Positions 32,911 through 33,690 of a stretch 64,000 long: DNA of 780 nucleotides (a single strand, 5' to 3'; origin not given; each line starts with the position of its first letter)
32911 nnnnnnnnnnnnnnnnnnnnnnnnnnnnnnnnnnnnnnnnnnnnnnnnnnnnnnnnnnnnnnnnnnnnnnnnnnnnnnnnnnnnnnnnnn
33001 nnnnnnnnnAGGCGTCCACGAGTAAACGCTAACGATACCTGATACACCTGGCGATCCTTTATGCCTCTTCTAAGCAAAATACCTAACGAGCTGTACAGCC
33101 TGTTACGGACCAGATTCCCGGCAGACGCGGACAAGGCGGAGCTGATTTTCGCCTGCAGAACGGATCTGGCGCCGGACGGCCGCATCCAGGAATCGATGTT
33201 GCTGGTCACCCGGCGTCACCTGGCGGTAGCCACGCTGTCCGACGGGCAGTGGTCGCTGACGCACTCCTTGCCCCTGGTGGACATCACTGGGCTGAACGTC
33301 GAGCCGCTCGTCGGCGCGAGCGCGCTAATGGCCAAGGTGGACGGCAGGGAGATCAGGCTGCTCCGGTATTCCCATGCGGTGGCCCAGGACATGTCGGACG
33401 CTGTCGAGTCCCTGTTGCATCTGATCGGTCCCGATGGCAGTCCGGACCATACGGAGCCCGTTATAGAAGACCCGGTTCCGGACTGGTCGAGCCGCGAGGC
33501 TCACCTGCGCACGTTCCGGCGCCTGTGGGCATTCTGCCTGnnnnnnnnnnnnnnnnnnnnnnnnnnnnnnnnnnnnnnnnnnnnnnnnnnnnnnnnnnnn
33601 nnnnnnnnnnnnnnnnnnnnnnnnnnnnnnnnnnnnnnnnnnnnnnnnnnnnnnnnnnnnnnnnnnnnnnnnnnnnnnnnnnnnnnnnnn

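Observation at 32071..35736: Siderophore/B12-class binding protein paired with an exporter-fold ABC protein bearing a novel N-terminal domain and a DUF1854-like partner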

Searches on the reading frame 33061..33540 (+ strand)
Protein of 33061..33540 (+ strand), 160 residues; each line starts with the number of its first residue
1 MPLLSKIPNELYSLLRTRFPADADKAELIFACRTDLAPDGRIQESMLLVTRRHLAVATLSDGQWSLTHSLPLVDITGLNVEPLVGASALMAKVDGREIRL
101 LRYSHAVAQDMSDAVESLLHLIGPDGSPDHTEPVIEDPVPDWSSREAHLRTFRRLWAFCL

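Call 7: search_solved_structures(query=window:33061-33540:+, max_evalue=10, show_alignments=2)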
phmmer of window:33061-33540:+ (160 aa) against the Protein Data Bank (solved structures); distinct sequences matched with E-value up to 10: 5.
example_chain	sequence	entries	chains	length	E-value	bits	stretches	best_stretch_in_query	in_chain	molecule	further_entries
9pqy_B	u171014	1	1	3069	0.43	13.9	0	63-147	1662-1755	Fatty acid synthase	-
9pqx_A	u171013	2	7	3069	0.52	13.6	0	63-147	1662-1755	3-oxoacyl-ACP synthase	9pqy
6gjc_A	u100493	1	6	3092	0.53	13.6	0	63-147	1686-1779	Fatty acid synthase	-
6qsi_A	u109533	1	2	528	0.63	13.3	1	67-142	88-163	Benzoylformate decarboxylase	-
1x19_A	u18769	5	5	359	1.5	12.1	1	44-69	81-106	CrtF-related protein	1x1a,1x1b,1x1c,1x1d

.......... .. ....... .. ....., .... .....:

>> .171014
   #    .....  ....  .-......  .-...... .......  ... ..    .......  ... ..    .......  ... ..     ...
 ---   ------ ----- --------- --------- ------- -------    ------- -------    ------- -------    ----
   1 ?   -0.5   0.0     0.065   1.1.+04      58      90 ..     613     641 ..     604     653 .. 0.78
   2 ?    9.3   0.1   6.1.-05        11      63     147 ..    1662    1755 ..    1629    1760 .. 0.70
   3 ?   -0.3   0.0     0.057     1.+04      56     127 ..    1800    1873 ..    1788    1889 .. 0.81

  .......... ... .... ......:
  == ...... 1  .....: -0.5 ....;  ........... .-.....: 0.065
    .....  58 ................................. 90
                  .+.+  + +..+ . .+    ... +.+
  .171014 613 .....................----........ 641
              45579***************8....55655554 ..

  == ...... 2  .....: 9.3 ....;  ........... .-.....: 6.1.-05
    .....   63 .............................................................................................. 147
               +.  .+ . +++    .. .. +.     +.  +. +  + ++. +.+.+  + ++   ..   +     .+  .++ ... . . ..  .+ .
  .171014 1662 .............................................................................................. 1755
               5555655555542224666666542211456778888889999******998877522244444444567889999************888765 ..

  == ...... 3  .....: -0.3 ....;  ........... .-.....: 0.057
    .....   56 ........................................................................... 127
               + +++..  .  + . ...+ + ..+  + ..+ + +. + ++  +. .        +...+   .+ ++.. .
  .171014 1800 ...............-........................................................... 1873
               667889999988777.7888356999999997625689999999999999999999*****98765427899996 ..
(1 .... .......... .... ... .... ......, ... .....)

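Call 9: search_protein_families(library=pfam, proteins=[window:33061-33540:+], max_evalue=10)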
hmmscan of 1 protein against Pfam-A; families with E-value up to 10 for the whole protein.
window:33061-33540:+ (160 aa): 0 families

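Call 11: find_homologous_proteins(query=window:33061-33540:+, max_evalue=0.001)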
Query window:33061-33540:+ (160 aa): 1 proteins with E <= 0.001 among 65 candidates.
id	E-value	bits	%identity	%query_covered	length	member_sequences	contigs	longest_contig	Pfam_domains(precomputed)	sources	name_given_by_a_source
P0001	1.3e-53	199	63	100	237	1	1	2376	-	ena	-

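Call 40: predict_structure(alignment_id=A3)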
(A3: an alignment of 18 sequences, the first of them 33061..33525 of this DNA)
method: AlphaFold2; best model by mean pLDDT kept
length: 155 residues; sequences in the alignment: 18
mean_pLDDT: 81.0   pTM: 0.71
mean pLDDT of the five models: 81.0, 79.5, 78.3, 77.5, 76.5
residues with pLDDT >= 90: 82; 70-90: 33; 50-70: 26; < 50: 14
segments of 3 or more residues with pLDDT < 50: 130-133, 135-138, 153-155
pLDDT, mean of each block of 10 residues (from residue 1): 73 87 76 91 93 93 94 92 94 94 93 91 63 46 52 50
secondary structure, 60 per line:
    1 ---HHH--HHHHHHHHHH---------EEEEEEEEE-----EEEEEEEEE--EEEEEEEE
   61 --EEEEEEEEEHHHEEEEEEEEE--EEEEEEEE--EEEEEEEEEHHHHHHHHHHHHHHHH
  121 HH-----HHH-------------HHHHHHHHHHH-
elements in order: H9-18 E28-36 E42-50 E53-60 E63-71 E75-83 E86-93 E96-104 H105-122 H144-154

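Call 71: search_protein_representatives(alignment_id=A3)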
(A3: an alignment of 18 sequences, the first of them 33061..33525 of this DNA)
Query: 18 sequences, 172 profile positions. Proteins with E-value up to 0.001 (for the whole library): 1149; up to 1e-10: 576; up to 1e-30: 26. The best 150 are listed.
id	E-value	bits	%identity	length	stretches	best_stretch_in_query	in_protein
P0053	9.4e-50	185.1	-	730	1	7-168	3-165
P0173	1.4e-48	181.3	-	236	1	5-172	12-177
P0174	2.6e-47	177.1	-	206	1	10-172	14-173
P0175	2.1e-45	170.9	-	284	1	7-172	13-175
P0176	4.5e-41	156.9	-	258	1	8-172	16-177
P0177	1.2e-37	145.7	-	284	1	29-172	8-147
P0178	2.4e-37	144.7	-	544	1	9-172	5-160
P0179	7.2e-37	143.2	-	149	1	8-145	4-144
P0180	2.2e-36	141.6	-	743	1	8-172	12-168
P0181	6.4e-36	140.1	-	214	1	6-172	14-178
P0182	1.5e-35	138.9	-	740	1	7-172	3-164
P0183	9.7e-35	136.2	-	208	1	2-172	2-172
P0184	1.5e-34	135.6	-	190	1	10-172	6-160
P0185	7.9e-34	133.3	-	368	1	9-172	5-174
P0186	1.3e-33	132.6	-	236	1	6-172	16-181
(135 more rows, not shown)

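Call 83: search_protein_families(library=pfam, alignment_id=A3, max_evalue=1)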
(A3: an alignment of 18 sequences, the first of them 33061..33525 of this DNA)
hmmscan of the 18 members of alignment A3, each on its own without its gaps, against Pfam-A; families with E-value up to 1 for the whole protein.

A. member 1, window:33061-33525:+ (155 aa): 0 families

B. families by the number of members that match (of 18 scanned): 31 families (the first 25 are shown)
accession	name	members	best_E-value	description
PF12773.13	DZR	7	0.0021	Double zinc ribbon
PF14470.12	bPH_3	5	0.0021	Bacterial PH domain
PF18912.6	DZR_2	4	0.0028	Double zinc ribbon domain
PF13248.11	Zn_ribbon_3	4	0.01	zinc-ribbon domain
PF12172.15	zf-ChsH2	3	0.0012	ChsH2, rubredoxin-like zinc ribbon domain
PF13240.11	Zn_Ribbon_1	2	0.011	zinc-ribbon domain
PF01176.25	eIF-1a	2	0.21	Translation initiation factor 1A / IF-1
PF01287.26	eIF-5a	1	0.0015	Eukaryotic elongation factor 5A hypusine, DNA-binding OB fold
PF18073.7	Zn_ribbon_LapB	1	0.0022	Rubredoxin metal binding domain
PF06017.19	Myosin_TH1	1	0.0088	Unconventional myosin tail, actin- and lipid-binding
PF14429.12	DOCK-C2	1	0.019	C2 domain in Dock180 and Zizimin proteins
PF20083.4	DUF6477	1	0.033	Family of unknown function (DUF6477)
PF19356.4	DUF5933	1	0.038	Domain of unknown function (DUF5933)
PF10571.15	UPF0547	1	0.041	Uncharacterised protein family UPF0547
PF17032.10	Zn_ribbon_15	1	0.078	zinc-ribbon family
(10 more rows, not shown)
